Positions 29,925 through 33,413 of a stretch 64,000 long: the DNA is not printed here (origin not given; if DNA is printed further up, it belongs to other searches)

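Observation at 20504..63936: About 43 kb single-strand supercluster combining a Wzx/Wzy-type pathway with a polyprenyl-phosphate-sugar/GT-C pathway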

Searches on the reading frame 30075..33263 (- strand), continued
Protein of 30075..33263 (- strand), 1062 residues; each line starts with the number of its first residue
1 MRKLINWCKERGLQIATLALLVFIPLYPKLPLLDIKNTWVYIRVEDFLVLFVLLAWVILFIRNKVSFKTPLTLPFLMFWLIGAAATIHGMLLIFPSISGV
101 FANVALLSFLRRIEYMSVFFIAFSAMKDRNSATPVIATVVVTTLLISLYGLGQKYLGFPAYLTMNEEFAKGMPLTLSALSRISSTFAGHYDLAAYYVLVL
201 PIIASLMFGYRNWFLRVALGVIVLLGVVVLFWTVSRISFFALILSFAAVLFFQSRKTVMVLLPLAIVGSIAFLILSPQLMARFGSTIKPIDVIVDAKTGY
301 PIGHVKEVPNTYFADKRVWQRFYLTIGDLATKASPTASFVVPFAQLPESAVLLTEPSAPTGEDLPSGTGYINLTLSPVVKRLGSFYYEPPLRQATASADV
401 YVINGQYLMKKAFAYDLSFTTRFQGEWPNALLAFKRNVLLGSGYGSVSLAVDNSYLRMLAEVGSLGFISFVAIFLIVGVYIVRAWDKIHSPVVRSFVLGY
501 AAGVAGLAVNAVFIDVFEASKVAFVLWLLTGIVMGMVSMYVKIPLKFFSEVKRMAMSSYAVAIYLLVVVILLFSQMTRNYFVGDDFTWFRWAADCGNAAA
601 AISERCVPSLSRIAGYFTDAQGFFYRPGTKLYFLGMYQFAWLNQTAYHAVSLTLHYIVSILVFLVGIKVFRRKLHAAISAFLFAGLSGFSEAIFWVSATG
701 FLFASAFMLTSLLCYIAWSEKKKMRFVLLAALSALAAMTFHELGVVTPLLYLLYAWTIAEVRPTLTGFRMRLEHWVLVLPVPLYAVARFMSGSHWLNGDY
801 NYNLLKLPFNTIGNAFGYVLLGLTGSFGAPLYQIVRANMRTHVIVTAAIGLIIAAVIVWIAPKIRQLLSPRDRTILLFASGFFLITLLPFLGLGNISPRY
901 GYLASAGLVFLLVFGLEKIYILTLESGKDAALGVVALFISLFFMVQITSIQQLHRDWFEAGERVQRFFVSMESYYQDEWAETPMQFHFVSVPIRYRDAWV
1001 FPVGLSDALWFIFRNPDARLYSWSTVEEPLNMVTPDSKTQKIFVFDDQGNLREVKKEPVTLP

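Call 55: find_related_loci(query=A2, collection=genome_contigs, flank=10000)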
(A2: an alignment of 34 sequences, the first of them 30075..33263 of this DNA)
Query A2 (1062 aa) in genome_contigs; peptide patterns used: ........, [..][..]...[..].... (x = any residue, [..] = any of these).
599 stretches matched a pattern (row limit reached: there are more); 583 encode a relative of the query (tblastn E <= 1e-3); the best 80 are kept; 80 distinct loci.
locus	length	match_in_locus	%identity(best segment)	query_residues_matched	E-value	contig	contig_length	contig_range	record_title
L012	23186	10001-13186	90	1-1062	0e+0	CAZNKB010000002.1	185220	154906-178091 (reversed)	MAG TPA_asm: uncultured Gammaproteobacteria bacterium isolate SRP173033_co3_60 genome assembly, contig: NODE_26_length_1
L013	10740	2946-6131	75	1-1062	0e+0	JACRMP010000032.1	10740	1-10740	MAG: Candidatus Gottesmanbacteria bacterium isolate NC_groundwater_1910_Pr3_S2p5_48_11 SR2-18-S2p5_coassembly_scaffold_3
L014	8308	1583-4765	74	1-1062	0e+0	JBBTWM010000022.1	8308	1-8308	MAG: Patescibacteria group bacterium isolate H41-bin127_1 H41_bin127_1_000000000022, whole genome shotgun sequence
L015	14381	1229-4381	58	4-1062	0e+0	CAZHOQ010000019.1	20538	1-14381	MAG TPA_asm: uncultured Gammaproteobacteria bacterium isolate SRP093185_co1_203 genome assembly, contig: NODE_1572_lengt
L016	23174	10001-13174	57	1-1058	0e+0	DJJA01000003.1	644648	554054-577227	MAG TPA_asm: Candidatus Gottesmanbacteria bacterium UBA6580 UBA6580_contig_80, whole genome shotgun sequence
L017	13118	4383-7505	54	1-1062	0e+0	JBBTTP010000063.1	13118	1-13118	MAG: Patescibacteria group bacterium isolate H52-bin037_1 H52_bin037_1_000000000063, whole genome shotgun sequence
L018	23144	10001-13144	54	1-1061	0e+0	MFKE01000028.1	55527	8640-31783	MAG: Candidatus Gottesmanbacteria bacterium RIFOXYB1_FULL_47_11 rifoxyb1_full_scaffold_852, whole genome shotgun sequenc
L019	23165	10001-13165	53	1-1056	0e+0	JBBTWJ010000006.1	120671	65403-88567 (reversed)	MAG: Patescibacteria group bacterium isolate H41-bin149_1 H41_bin149_1_000000000006, whole genome shotgun sequence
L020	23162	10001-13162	54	1-1056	0e+0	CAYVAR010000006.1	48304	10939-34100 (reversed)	MAG TPA_asm: uncultured Gammaproteobacteria bacterium isolate binchicken_co110_1166 genome assembly, contig: NODE_1745_l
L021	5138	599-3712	53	1-1057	0e+0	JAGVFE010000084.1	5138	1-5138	MAG: Candidatus Woesebacteria bacterium isolate DeMMO2_52 c_000000115230, whole genome shotgun sequence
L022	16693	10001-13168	52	3-1053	0e+0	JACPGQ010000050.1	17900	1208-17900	MAG: Candidatus Levyibacteriota bacterium isolate NC_groundwater_392_Ag_B-0.1um_43_10 GD18-4_B1_scaffold_1029647, whole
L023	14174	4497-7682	50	1-1060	0e+0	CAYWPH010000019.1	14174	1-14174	MAG TPA_asm: uncultured Gammaproteobacteria bacterium isolate SRP302447_co3_825 genome assembly, contig: NODE_11943_leng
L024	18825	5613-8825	52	3-1057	0e+0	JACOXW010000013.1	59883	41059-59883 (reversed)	MAG: Candidatus Levyibacteriota bacterium isolate NC_groundwater_163_Ag_S-0.1um_40_14 S4_GD2017_2_S1_scaffold_741, whole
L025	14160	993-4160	50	1-1058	0e+0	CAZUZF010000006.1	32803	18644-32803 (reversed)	MAG TPA_asm: uncultured Gammaproteobacteria bacterium isolate binchicken_co38_1268 genome assembly, contig: NODE_2792_le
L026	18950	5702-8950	51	1-1059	0e+0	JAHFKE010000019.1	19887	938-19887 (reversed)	MAG: Candidatus Levyibacteriota bacterium isolate nzgw402 NODE_1648_length_19888_cov_4.151920, whole genome shotgun sequ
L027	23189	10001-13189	49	1-1062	0e+0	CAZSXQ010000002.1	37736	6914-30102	MAG TPA_asm: uncultured Gammaproteobacteria bacterium isolate SRP011637_co1_148 genome assembly, contig: NODE_223_length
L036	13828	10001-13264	48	1-1062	0e+0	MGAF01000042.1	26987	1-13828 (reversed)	MAG: Candidatus Roizmanbacteria bacterium RIFCSPLOWO2_01_FULL_35_13 rifcsplowo2_01_scaffold_5051, whole genome shotgun s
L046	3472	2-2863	52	105-1062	0e+0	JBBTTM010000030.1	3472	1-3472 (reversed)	MAG: Patescibacteria group bacterium isolate H52-bin113_1 H52_bin113_1_000000000030, whole genome shotgun sequence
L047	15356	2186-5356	49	2-1062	0e+0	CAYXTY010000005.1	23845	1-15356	MAG TPA_asm: uncultured Gammaproteobacteria bacterium isolate SRP286056_co1_91 genome assembly, contig: NODE_2442_length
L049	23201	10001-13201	48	1-1062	0e+0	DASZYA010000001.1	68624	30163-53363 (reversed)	MAG TPA_asm: Patescibacteria group bacterium isolate SMAG_U6198 k141_435559, whole genome shotgun sequence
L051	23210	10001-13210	46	3-1062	0e+0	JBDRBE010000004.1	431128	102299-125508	MAG: Candidatus Levyibacteriota bacterium isolate MEGAHIT-group-1.104 k141_1245768, whole genome shotgun sequence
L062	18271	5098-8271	51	1-1062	0e+0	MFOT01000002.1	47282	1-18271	MAG: Candidatus Levybacteria bacterium RIFCSPLOWO2_01_FULL_38_21 rifcsplowo2_01_scaffold_1205, whole genome shotgun sequ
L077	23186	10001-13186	47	1-1062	0e+0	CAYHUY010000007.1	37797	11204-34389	MAG TPA_asm: uncultured Gammaproteobacteria bacterium isolate ERP119705_co16_474 genome assembly, contig: NODE_836_lengt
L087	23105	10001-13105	42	3-1062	0e+0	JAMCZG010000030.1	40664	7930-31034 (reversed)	MAG: Patescibacteria group bacterium isolate FK_Sedi_B_Bin.314 NODE_2647_length_40664_cov_4.5851, whole genome shotgun s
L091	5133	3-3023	42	20-1062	0e+0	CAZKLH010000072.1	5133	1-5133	MAG TPA_asm: uncultured Gammaproteobacteria bacterium isolate SRP200132_co1_753 genome assembly, contig: NODE_31896_leng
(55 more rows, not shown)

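Call 90: search_protein_representatives(protein=window:30075-33263:-)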
Query: 1062 residues. Proteins with E-value up to 0.001 (for the whole library): 2503; up to 1e-10: 591; up to 1e-30: 306. The best 150 are listed.
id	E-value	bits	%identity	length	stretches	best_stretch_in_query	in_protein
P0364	0.0e+00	1048.4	50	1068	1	5-1056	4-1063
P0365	7.0e-281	951.4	55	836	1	207-1061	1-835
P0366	6.7e-262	888.6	53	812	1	1-805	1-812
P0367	1.1e-250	851.4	44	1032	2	358-1054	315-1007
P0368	4.0e-247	839.7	45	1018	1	15-1058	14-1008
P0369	1.3e-226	771.8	42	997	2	352-1058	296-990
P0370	1.0e-213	729.1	40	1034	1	22-1020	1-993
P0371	1.7e-213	728.4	54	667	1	1-683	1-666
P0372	2.9e-213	727.6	41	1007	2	347-1053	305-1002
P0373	1.6e-210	718.5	40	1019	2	374-1056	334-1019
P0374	1.1e-198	679.3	39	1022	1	1-1055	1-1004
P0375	9.8e-193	659.6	41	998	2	357-1050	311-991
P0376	1.0e-190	652.9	39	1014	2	352-1057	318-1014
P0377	1.0e-176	606.6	38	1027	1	1-1047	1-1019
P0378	5.6e-172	590.9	38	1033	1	1-1056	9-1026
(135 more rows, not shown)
